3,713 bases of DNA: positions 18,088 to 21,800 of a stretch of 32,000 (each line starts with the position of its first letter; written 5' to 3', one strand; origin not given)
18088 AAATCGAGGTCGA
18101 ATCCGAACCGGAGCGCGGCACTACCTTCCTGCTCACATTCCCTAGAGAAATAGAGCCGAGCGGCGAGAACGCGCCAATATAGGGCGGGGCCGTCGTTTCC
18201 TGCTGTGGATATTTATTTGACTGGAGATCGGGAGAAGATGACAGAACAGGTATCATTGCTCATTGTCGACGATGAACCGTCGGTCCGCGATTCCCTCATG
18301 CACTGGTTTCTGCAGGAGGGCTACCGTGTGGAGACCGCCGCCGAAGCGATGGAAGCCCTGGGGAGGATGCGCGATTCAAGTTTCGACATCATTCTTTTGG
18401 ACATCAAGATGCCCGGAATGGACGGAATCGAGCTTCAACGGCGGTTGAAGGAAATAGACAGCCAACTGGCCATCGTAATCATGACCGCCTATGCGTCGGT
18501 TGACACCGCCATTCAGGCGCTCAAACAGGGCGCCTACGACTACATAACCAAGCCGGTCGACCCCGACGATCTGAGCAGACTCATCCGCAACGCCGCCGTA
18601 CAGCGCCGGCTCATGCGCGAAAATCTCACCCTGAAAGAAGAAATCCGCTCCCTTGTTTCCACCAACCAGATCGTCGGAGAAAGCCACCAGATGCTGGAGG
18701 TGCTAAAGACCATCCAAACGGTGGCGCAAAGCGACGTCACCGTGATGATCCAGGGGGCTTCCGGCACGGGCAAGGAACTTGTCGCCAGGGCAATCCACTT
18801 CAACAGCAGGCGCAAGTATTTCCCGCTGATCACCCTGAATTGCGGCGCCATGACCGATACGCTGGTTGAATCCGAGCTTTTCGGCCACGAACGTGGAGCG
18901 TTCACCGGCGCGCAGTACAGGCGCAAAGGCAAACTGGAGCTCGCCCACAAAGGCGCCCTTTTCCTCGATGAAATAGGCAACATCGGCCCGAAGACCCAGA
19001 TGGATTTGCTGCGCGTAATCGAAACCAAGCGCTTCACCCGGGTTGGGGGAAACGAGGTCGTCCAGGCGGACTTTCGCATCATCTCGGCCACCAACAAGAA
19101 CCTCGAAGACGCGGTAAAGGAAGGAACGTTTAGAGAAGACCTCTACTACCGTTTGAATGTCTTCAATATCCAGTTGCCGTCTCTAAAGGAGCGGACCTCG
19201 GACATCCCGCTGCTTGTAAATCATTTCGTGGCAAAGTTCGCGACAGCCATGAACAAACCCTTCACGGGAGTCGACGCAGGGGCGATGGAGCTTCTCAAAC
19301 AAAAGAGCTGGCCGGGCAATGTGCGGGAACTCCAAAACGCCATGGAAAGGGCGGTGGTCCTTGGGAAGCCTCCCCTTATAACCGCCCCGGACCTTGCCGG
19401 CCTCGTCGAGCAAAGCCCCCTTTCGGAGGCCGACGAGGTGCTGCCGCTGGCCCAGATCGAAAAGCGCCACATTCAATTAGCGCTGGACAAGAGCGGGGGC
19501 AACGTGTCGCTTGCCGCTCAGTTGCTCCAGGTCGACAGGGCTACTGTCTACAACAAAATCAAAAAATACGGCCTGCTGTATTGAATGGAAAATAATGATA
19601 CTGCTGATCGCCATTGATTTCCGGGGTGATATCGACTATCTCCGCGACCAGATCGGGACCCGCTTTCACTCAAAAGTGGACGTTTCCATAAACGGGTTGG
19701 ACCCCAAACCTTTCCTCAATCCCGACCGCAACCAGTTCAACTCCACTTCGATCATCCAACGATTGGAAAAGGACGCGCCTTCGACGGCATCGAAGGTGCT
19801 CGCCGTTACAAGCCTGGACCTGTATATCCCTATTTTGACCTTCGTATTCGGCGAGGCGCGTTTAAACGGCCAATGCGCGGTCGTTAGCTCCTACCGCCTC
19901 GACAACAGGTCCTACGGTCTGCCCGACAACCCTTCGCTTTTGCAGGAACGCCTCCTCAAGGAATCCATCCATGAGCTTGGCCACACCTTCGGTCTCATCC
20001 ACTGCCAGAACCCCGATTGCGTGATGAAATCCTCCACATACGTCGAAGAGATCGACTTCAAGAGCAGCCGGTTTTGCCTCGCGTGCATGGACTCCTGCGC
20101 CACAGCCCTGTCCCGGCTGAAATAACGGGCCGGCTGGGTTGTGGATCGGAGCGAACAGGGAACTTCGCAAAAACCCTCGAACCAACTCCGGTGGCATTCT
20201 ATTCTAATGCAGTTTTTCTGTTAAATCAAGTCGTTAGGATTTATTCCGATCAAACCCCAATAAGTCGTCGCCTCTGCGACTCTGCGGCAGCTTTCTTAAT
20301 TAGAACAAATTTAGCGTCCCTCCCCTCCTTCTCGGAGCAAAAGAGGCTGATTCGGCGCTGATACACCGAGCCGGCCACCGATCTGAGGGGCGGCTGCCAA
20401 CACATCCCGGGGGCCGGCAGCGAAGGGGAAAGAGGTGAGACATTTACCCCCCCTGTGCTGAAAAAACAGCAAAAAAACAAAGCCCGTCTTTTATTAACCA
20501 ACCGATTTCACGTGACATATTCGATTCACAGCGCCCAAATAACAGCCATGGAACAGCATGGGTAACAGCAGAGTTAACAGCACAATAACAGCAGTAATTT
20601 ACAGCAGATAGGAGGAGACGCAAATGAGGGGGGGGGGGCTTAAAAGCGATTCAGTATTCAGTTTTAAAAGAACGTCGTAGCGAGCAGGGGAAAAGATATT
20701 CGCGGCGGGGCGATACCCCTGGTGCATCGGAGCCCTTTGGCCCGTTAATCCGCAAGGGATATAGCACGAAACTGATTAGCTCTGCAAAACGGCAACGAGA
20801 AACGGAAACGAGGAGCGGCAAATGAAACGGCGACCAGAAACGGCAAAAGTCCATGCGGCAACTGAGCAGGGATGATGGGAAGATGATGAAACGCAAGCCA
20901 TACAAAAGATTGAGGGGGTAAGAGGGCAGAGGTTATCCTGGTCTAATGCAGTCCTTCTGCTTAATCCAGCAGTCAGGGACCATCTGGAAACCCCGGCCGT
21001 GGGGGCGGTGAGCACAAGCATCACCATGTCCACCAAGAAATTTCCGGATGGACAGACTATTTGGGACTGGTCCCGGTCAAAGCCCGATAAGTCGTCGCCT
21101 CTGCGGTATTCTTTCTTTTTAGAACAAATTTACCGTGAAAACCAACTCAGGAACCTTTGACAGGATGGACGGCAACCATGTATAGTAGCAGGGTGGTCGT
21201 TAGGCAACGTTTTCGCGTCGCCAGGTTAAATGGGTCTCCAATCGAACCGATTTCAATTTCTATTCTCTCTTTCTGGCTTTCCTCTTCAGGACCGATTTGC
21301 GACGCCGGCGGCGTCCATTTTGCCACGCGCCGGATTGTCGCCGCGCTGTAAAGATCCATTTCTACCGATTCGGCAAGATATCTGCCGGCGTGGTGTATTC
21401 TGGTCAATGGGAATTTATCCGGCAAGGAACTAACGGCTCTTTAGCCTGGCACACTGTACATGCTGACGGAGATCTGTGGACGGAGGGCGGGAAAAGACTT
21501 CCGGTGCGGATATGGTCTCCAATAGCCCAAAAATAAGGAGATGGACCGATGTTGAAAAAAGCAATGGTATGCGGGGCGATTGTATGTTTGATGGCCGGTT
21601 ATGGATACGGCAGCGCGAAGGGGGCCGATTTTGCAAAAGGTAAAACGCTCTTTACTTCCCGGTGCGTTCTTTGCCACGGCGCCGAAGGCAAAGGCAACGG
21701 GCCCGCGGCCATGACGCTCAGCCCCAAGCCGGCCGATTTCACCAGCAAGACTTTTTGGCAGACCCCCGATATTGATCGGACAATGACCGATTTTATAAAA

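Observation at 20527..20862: Two arrays of helically phased AAC(A/G)GCA repeats inside a 1.4 kb gene-free region, between the sigma-54 regulator operon and the cytochrome cluster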

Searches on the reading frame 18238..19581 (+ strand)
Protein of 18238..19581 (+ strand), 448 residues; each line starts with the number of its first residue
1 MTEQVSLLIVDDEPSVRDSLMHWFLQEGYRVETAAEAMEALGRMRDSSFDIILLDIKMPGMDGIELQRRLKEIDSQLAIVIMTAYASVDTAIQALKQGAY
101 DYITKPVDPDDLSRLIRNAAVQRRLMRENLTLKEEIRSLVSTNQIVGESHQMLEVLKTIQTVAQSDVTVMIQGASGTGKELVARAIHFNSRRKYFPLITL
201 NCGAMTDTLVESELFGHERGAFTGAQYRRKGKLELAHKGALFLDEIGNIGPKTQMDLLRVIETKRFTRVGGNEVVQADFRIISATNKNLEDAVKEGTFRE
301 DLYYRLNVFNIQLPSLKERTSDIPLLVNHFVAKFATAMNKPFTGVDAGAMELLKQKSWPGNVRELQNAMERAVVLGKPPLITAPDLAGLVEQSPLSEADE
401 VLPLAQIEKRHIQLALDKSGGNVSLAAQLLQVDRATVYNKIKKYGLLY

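Call 20: find_related_loci(query=window:18238-19581:+, collection=metagenome_contigs, flank=6000)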
Query window:18238-19581:+ (448 aa) in metagenome_contigs; peptide patterns used: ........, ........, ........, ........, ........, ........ (x = any residue, [..] = any of these).
600 stretches matched a pattern (row limit reached: there are more); 542 encode a relative of the query (tblastn E <= 1e-3); the best 80 are kept; 80 distinct loci.
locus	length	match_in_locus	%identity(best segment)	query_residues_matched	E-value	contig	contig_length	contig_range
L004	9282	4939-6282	85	1-448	0e+0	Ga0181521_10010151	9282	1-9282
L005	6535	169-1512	84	1-448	0e+0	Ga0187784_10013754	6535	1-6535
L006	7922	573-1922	83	1-448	0e+0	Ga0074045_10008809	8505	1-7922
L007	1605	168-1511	82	1-448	0e+0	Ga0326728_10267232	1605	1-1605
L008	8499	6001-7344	81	1-448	0e+0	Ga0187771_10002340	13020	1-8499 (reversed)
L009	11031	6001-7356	80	1-448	0e+0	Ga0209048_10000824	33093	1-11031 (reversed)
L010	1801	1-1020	81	107-446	0e+0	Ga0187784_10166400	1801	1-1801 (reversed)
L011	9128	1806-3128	59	3-446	0e+0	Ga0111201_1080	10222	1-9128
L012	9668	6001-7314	58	7-446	2e-177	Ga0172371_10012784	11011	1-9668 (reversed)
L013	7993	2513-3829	59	6-446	3e-177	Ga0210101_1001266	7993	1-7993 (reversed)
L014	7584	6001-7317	59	6-446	2e-176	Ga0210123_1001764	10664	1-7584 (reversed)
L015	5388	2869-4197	57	2-446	6e-179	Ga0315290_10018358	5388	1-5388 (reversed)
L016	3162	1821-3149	58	2-446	0e+0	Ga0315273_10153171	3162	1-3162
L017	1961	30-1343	58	7-446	0e+0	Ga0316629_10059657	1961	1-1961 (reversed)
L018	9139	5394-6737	56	1-446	5e-172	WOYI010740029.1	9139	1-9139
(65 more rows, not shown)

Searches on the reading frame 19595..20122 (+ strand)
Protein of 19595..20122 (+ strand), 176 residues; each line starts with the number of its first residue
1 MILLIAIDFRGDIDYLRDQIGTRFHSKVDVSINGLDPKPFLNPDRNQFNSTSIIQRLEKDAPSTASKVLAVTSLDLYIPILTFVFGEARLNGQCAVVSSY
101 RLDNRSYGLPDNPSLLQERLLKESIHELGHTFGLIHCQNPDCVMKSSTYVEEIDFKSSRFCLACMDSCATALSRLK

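Call 16: find_encoding_contigs(protein=window:19595-20122:+, flank=10000, max_places=10)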
Protein window:19595-20122:+ (176 aa): 2 contigs read that carry it; 1 place shown.
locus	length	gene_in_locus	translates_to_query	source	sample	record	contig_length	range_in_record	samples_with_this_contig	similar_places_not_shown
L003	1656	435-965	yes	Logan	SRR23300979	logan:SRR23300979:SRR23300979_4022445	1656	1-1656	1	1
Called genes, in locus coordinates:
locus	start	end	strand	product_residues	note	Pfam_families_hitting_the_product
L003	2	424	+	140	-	?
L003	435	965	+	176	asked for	PF07998:Peptidase_M54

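Call 26: search_protein_families(library=pfam, proteins=[window:19595-20122:+], max_evalue=0.001)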
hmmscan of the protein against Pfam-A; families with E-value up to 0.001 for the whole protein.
window:19595-20122:+ (176 aa): 2 families
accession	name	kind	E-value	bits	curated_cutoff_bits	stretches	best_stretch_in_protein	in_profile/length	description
PF07998.17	Peptidase_M54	-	1.7e-23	84.1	24.4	1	68-166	97-190/194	Peptidase family M54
PF00413.30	Peptidase_M10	-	0.00062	20.1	24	1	122-148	110-136/159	Matrixin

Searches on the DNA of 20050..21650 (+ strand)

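Call 8: search_rna_families(source=window, start=20050, end=21650, threshold=evalue, max_evalue=10)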
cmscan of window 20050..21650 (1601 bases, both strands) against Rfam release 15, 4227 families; matches with E-value up to 10: 1.
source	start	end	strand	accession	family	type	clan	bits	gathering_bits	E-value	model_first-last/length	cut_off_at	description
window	21003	21053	-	RF01129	sR44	Gene; snRNA; snoRNA; CD-box;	-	12.9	45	4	1-55/55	no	Small nucleolar RNA sR44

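Call 27: search_dna_similar(query=window:20126-21548:+, collection=plasmids, mode=distant, max_evalue=0.01)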
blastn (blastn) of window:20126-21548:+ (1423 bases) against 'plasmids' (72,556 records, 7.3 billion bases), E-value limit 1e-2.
No match.

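Call 28: search_dna_similar(query=window:20126-21548:+, collection=phages, mode=distant, max_evalue=0.01)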
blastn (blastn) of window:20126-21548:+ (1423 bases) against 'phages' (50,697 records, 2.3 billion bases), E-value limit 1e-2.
No match.

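Call 86: search_rna_families(source=window, start=20925, end=21145, threshold=evalue, max_evalue=10)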
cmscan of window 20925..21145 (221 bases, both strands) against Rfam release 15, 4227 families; matches with E-value up to 10: 5.
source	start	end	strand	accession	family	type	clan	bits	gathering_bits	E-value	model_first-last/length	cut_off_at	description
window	21003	21053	-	RF01129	sR44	Gene; snRNA; snoRNA; CD-box;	-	12.9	45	0.55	1-55/55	no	Small nucleolar RNA sR44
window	21058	21087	-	RF02292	TtnuCD16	Gene; snRNA; snoRNA; CD-box;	-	11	75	7.4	29-58/58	no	Tetrahymena snoRNA TtnuCD16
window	21048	21120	+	RF02353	BjrC68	Gene; sRNA;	-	10.8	39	2.6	1-82/82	no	Bradyrhizobiaceae sRNA BjrC68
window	20944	20972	-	RF02108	DLEU2_4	Gene; lncRNA;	-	10.7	40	9.6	1-58/58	no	Deleted in lymphocytic leukemia 2 conserved region 4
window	21028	21072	+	RF03045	proV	Gene; sRNA;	-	8.4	88.5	9.9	96-142/149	no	proV RNA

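Call 87: search_rna_families(source=window, start=20185, end=20930, threshold=evalue, max_evalue=10)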
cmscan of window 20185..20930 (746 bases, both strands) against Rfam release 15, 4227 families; matches with E-value up to 10: 0.
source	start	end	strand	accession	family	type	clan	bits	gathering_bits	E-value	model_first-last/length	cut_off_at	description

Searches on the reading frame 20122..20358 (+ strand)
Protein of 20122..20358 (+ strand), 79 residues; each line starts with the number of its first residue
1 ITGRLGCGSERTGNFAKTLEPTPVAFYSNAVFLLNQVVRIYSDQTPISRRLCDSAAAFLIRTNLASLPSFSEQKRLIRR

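Call 52: search_protein_families(library=pfam, proteins=[window:20122-20358:+], max_evalue=10)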
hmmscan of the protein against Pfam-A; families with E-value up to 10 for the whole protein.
seq(79 aa): 0 families

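Call 53: search_protein_families(library=phrogs, proteins=[window:20122-20358:+], max_evalue=10)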
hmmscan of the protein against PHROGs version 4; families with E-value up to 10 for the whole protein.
seq(79 aa): 0 families

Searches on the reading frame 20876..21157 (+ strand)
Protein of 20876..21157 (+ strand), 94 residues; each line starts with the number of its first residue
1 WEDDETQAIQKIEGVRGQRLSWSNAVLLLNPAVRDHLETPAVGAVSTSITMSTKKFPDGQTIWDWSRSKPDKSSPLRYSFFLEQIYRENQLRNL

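Call 61: search_protein_representatives(protein=window:20876-21157:+)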
Query: 94 residues. Proteins with E-value up to 0.001 (for the whole library): 2; up to 1e-10: 0; up to 1e-30: 0. The best 2 are listed.
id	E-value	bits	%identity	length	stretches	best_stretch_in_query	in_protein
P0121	3.9e-04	36.7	27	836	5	36-90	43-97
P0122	7.6e-04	35.8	38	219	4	51-69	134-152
